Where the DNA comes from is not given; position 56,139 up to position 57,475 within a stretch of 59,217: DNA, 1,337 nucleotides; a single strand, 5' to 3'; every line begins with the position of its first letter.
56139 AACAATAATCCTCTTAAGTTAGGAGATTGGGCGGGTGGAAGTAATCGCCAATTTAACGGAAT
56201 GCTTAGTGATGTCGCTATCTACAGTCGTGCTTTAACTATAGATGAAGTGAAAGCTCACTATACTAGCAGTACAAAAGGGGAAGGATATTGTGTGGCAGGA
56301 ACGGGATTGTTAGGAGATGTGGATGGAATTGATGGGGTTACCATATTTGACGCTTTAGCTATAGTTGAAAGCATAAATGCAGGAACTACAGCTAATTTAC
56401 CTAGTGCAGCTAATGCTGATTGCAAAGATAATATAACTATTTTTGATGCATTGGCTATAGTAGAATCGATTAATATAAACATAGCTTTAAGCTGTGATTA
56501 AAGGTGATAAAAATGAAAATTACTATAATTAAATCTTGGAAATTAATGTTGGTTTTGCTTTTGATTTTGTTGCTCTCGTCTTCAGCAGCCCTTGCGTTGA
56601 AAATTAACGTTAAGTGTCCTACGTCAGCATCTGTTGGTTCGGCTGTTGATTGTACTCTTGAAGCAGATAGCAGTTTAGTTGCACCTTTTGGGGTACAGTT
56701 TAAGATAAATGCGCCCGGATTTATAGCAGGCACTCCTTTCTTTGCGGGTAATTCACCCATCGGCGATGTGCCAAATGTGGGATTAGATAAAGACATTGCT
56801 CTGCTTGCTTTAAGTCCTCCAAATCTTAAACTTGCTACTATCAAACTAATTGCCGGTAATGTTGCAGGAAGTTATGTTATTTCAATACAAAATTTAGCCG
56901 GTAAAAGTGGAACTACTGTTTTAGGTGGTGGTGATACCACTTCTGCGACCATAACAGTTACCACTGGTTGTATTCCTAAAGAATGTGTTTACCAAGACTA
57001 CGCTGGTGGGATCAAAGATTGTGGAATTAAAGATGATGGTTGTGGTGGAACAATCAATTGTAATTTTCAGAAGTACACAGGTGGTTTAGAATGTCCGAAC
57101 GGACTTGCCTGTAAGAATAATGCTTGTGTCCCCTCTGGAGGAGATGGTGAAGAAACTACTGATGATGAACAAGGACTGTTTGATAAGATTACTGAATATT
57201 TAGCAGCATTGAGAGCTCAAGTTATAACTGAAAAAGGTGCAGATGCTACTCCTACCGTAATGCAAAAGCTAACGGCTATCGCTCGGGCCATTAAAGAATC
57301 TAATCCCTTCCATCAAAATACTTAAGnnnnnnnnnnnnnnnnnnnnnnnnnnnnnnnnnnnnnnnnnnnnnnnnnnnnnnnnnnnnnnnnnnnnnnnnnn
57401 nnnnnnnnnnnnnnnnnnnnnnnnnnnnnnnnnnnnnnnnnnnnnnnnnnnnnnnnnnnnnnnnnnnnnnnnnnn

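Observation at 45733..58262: Cellulosome-style cohesin/dockerin-like surface-protein locus in an archaeal-type small genome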

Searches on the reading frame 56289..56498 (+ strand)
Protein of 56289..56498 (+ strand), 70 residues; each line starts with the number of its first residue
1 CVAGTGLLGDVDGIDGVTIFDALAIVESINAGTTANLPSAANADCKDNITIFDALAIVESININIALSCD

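Call 10: search_protein_families(library=pfam, proteins=[window:56289-56498:+], max_evalue=10)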
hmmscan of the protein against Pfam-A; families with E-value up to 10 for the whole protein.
seq(70 aa): 1 family
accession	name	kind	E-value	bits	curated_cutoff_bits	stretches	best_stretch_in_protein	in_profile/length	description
PF00404.24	Dockerin_1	-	0.12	13.1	22.9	1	8-44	1-37/57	Dockerin type I domain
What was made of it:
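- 56289..56498 (+): P6 type-C tail: two repeated loop-plus-helix segments 33 aa apart (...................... ... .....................). This is the most dockerin-like module in the window. Pfam Dockerin_1 13.1 bits (call 10).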

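Call 12: search_solved_structures(query=window:56289-56498:+, max_evalue=10, show_alignments=3)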
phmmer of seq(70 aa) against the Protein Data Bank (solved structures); distinct sequences matched with E-value up to 10: 3.
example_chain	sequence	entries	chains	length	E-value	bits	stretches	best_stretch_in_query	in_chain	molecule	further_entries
8h2i_cU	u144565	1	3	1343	0.03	18.2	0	28-50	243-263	P22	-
5lxv_B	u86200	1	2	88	0.97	13.4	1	7-48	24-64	Carbohydrate-binding protein WP_009985128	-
2m64_A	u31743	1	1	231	1.1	13.2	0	23-53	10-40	Phlp5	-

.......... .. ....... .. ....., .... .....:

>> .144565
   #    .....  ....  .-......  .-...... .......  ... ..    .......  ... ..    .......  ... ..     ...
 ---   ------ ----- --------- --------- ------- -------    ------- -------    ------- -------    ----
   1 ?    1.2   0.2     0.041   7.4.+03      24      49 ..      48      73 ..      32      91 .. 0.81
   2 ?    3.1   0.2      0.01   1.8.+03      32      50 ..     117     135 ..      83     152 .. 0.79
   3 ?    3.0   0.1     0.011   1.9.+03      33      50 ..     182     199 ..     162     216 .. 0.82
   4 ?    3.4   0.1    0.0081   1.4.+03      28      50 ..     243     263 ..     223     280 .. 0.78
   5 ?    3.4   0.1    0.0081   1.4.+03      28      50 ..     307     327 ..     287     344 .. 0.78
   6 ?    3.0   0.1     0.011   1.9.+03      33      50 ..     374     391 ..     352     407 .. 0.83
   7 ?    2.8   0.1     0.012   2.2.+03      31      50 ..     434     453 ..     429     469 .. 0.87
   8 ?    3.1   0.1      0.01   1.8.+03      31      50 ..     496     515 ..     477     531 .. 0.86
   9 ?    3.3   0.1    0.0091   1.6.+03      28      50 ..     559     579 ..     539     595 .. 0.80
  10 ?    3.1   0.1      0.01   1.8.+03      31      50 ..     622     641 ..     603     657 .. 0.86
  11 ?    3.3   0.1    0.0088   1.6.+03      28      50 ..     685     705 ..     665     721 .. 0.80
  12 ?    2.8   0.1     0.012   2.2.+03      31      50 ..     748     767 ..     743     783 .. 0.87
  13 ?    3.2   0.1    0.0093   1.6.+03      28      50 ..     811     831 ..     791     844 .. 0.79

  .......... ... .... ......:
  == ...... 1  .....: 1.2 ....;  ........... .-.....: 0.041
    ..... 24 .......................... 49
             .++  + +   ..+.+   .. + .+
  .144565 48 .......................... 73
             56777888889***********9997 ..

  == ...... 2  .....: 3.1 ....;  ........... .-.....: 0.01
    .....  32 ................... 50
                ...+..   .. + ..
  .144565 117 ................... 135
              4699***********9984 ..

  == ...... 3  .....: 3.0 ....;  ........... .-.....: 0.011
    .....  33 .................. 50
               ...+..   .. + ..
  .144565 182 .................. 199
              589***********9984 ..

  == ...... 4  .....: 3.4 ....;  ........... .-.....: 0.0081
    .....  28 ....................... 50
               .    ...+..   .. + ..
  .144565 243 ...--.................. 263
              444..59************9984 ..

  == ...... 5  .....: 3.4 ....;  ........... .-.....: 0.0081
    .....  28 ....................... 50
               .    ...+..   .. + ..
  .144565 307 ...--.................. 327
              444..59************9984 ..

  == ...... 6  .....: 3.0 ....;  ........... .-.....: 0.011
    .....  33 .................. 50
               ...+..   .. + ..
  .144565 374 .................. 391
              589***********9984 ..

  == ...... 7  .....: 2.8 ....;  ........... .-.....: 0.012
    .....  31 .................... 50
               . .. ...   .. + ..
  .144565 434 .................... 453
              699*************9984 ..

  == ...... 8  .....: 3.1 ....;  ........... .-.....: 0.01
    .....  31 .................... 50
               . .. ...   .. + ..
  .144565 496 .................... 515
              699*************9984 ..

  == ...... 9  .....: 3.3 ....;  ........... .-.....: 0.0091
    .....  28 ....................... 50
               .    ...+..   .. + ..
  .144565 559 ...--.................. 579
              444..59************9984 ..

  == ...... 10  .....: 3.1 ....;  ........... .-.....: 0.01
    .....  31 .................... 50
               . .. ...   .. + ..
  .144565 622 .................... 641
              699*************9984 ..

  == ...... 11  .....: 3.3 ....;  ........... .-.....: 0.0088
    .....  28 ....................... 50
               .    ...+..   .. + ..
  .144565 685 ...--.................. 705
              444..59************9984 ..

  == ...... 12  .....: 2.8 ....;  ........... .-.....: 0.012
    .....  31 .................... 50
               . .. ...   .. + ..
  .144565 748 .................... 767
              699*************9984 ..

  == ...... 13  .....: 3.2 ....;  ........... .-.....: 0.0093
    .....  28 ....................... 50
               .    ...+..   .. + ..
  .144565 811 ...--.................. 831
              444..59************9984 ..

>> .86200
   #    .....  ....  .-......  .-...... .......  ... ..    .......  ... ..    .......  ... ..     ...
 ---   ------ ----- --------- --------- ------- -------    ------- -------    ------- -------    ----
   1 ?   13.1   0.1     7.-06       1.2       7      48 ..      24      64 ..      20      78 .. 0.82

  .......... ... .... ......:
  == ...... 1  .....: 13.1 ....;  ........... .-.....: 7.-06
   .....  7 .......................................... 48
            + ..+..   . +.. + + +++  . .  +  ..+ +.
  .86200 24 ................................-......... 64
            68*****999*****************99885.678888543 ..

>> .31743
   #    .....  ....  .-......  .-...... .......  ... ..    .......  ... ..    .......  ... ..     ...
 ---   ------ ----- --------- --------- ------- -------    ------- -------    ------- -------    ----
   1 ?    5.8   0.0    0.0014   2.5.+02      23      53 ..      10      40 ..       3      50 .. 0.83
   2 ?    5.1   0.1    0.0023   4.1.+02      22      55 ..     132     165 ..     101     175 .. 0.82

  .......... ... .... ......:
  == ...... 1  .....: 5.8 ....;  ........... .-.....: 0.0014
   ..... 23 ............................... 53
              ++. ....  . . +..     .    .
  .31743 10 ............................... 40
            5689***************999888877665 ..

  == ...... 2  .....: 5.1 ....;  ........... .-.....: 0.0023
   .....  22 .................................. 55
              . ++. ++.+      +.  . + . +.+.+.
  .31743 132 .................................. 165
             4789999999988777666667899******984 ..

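Call 57: search_solved_structures(query=A7, max_evalue=1, show_alignments=1)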
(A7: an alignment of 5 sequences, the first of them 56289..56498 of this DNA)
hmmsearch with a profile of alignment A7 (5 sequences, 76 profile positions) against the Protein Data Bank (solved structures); distinct sequences matched with E-value up to 1: 166 (the best 60 are shown).
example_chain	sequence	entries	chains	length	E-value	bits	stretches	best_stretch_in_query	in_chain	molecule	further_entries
4fl4_A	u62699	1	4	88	5.1e-10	42.6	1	8-67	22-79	Glycoside hydrolase family 9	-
1daq_A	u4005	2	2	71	5.4e-10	42.6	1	4-68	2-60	ENDOGLUCANASE SS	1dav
2mte_A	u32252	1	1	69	8.4e-10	41.9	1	5-68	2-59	Cellulose 1,4-beta-cellobiosidase (reducing end) CelS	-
4cj0_A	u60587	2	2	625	1.1e-09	41.6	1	6-67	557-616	ENDOGLUCANASE D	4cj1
1clc_A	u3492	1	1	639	1.1e-09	41.6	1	6-67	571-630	ENDOGLUCANASE CELD; EC: 3.2.1.4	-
2y3n_B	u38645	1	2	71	2.1e-09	40.7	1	6-66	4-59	CELLULOSOMAL FAMILY-48 PROCESSIVE GLYCOSIDE HYDROLASE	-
2ccl_B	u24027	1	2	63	6.5e-08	35.9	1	7-67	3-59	ENDO-1,4-BETA-XYLANASE Y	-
5m2s_B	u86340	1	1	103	2.5e-07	34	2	39-67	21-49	Doc8: Type I dockerin repeat domain from family 9 glycoside hydrolase WP_009982745[Ruminoc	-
5lxv_B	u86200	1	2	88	5.9e-07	32.8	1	4-66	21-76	Carbohydrate-binding protein WP_009985128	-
1ohz_B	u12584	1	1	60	7.3e-07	32.5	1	8-67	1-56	ENDO-1,4-BETA-XYLANASE Y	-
4dh2_B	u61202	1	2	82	2.3e-06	30.9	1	7-66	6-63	Dockerin type 1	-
8zvk_A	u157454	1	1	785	3e-06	30.5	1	5-67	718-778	AaBgIC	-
6kg9_A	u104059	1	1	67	3.5e-06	30.4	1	4-70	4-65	And cellulose-binding endoglucanase family 9 CelL ortholog dockerin domain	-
2yik_A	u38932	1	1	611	4.2e-06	30.1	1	7-67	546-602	ENDOGLUCANASE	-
5nrm_B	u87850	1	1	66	5.6e-06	29.7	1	9-64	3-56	DocCel5: Type I dockerin repeat domain from A. cellulolyticus family 5 endoglucanase WP_01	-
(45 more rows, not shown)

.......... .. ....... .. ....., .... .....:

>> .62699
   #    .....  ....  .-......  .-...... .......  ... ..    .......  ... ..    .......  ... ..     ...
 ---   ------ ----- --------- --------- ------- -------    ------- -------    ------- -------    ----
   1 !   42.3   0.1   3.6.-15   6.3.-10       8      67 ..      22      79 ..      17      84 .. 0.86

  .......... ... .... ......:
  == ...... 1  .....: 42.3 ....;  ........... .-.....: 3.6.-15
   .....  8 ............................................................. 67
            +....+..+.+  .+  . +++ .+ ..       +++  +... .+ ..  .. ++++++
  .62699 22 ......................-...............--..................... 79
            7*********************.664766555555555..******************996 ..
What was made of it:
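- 56289..56498 (+): Profile A7 hits dockerins at 5e-10 across both segments (call 57).
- On Dockerin (Pfam PF00404 Dockerin_1): Profile A7: 5e-10 over both segments, though it includes a Pfam-positive dockerin (call 57).
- Closest known: Classical cellulosome. Same: The family tail profile aligns to type I dockerins over both segments (call 57).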

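Call 61: search_solved_structures(query=A8, max_evalue=1, show_alignments=1)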
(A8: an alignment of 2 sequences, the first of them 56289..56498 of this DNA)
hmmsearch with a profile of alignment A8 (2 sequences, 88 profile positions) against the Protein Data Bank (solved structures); distinct sequences matched with E-value up to 1: 13.
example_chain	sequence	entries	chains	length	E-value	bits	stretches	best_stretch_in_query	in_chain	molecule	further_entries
2ccl_B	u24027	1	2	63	0.041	17.4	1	11-49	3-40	ENDO-1,4-BETA-XYLANASE Y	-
2y3n_B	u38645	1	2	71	0.045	17.3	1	11-64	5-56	CELLULOSOMAL FAMILY-48 PROCESSIVE GLYCOSIDE HYDROLASE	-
5m2s_B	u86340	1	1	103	0.051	17.1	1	9-71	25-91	Doc8: Type I dockerin repeat domain from family 9 glycoside hydrolase WP_009982745[Ruminoc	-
2ksz_A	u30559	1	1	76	0.13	15.9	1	12-64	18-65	Putative uncharacterized protein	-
2roa_A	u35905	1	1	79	0.13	15.8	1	12-64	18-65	Calmodulin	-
1jfj_A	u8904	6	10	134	0.19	15.3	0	14-31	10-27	CALCIUM-BINDING PROTEIN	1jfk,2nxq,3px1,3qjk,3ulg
2m7n_A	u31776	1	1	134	0.19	15.3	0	14-31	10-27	Calcium-binding protein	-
4uyq_B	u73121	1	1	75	0.34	14.5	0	12-33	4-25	Cellulosomal scaffoldin adaptor protein B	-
4uyp_B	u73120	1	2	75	0.38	14.3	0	11-29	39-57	Cellulosomal scaffoldin adaptor protein B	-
2l1w_A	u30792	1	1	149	0.44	14.1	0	12-62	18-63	Calmodulin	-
2jul_A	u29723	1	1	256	0.71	13.5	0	12-33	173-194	Calsenilin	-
5nkx_A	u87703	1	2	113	0.75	13.4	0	3-80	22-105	M2-1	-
1ohz_B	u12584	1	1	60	0.88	13.2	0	12-49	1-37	ENDO-1,4-BETA-XYLANASE Y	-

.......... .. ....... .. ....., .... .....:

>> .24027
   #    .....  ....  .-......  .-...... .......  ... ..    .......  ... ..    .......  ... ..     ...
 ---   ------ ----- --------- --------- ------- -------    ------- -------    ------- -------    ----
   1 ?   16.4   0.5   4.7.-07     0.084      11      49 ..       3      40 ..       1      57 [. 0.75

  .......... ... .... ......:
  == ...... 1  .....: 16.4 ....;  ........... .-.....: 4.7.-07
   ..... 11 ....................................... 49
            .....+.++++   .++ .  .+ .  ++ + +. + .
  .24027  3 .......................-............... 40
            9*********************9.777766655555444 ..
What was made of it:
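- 56289..56498 (+): The strict profile A8 has dockerins as its top three hits at about 0.04 (call 61).
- On Dockerin (Pfam PF00404 Dockerin_1): The strict profile A8 is only marginal at 0.04 (call 61).
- The strict two-sequence profile gives only E about 0.04 (call 61).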

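Call 67: predict_structure(alignment_id=A9)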
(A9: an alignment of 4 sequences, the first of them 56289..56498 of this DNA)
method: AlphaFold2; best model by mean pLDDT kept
length: 70 residues; sequences in the alignment: 4
mean_pLDDT: 47.9   pTM: 0.35
mean pLDDT of the five models: 47.9, 46.2, 44.9, 43.8, 42.9
residues with pLDDT >= 90: 0; 70-90: 0; 50-70: 29; < 50: 41
segments of 3 or more residues with pLDDT < 50: 1-7, 31-52, 59-70
pLDDT, mean of each block of 10 residues (from residue 1): 44 57 58 42 44 51 40
secondary structure, 60 per line:
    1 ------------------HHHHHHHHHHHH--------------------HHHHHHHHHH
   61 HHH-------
elements in order: H19-30 H51-63
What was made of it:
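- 56289..56498 (+): The AF2 model was low-confidence (call 67).
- On Dockerin (Pfam PF00404 Dockerin_1): The AF2 model of the P6 tail has pLDDT 47.9, with helices at residues 19-30 and 51-63 (call 67).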

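Call 85: fold_search(model_id=the predicted structure, library=pdb)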
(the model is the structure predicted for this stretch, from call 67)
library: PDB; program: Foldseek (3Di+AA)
matches with E <= 10: 9; with E <= 0.001: 0
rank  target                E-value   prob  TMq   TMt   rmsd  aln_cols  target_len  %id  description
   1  4uyp_B                1.9e-01  0.93  0.52  0.50   3.8        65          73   28  High resolution structure of the third cohesin ScaC in complex with the ScaB dockerin with a mutation in the N-termina (released 2015-04-15)
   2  8x3a_MODEL_1_A        4.7e-01  0.77  0.49  0.28   3.4        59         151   27  Solution NMR structure of cellulosomal double-dockerin module of Clo1313_0689 from Clostridium thermocellum (released 2024-04-03)
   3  4uyq_B                5.7e-01  0.77  0.51  0.50   3.9        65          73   28  High resolution structure of the third cohesin ScaC in complex with the ScaB dockerin with a mutation in the C-termina (released 2015-04-15)
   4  8x39_B                9.4e-01  0.66  0.53  0.31   3.2        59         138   29  Crystal structure of cellulosomal double-dockerin module of Clo1313_0689 from Clostridium thermocellum (released 2024-04-03)
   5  5m2s_B                2.7e+00  0.21  0.48  0.44   4.8        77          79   26  R. flavefaciens' third ScaB cohesin in complex with a group 1 dockerin (released 2017-07-05)
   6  5n5p_B                3.3e+00  0.21  0.49  0.42   5.2        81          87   22  Crystal structure of Ruminococcus flavefaciens' type III complex containing the fifth cohesin from scaffoldin B and th (released 2018-02-28)
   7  4dh2_D                4.8e+00  0.20  0.51  0.51   3.5        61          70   16  Crystal structure of Coh-OlpC(Cthe_0452)-Doc435(Cthe_0435) complex: A novel type I Cohesin-Dockerin complex from Clost (released 2012-11-28)
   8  2vn5_D                7.0e+00  0.14  0.50  0.59   3.2        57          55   19  The Clostridium cellulolyticum dockerin displays a dual binding mode for its cohesin partner (released 2008-05-20)
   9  2prg_B                8.9e+00  0.02  0.22  0.07  14.3        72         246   11  LIGAND-BINDING DOMAIN OF THE HUMAN PEROXISOME PROLIFERATOR ACTIVATED RECEPTOR GAMMA (released 1999-07-19)
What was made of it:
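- On Dockerin (Pfam PF00404 Dockerin_1): Eight of nine Foldseek hits are dockerins, but the best E is 0.19 (call 85).
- The AF2 model of the P6 tail is unreliable (pLDDT 47.9, call 67), and its Foldseek hits are not significant (best E=0.19, call 85).
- Tried and rejected: Rerun without that row it gave pLDDT 47.9 (call 67), and the Foldseek search of that model was not significant (call 85).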

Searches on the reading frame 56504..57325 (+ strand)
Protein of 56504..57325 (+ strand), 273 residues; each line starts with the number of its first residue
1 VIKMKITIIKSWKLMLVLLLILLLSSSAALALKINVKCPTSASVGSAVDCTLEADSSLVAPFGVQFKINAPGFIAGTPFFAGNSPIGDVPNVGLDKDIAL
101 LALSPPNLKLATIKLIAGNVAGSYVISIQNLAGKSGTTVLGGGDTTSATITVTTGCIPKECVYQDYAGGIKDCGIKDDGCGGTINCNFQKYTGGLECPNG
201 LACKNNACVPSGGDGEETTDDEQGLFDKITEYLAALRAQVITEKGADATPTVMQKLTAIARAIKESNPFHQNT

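Call 3: search_protein_families(library=pfam, proteins=[window:56504-57325:+], max_evalue=1)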
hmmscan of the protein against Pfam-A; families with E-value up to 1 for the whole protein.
window:56504-57325:+ (273 aa): 1 family
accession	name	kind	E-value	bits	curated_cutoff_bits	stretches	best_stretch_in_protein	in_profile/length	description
PF21803.3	Nab2-zf4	-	0.33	11.2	20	1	197-209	13-25/29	Nab2-type CCCH zinc finger 4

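Call 4: search_protein_families(library=ncbifam, proteins=[window:56504-57325:+], max_evalue=1)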
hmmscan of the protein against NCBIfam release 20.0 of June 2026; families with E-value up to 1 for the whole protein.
window:56504-57325:+ (273 aa): 1 family
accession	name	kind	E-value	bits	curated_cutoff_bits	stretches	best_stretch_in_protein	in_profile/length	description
TIGR02804.1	ExbD_2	equivalog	0.22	11.9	123.45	1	6-44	4-42/121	TonB system transport protein ExbD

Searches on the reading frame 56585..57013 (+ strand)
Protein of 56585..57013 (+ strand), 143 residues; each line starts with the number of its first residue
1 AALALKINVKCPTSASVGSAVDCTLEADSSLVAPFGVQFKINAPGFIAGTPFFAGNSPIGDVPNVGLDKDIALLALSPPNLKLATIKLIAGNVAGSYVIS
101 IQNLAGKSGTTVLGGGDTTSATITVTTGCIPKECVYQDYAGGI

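Call 10: search_protein_families(library=pfam, proteins=[window:56585-57013:+], max_evalue=10)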
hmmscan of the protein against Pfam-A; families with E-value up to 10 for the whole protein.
seq(143 aa): 0 families
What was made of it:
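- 56504..57325 (+): P7 (273 aa): signal peptide, beta-rich N-module (56585-57013; related to P2, cohesin status unproven), Cys-rich module, and the helical tail '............'. No Pfam hit (call 10).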
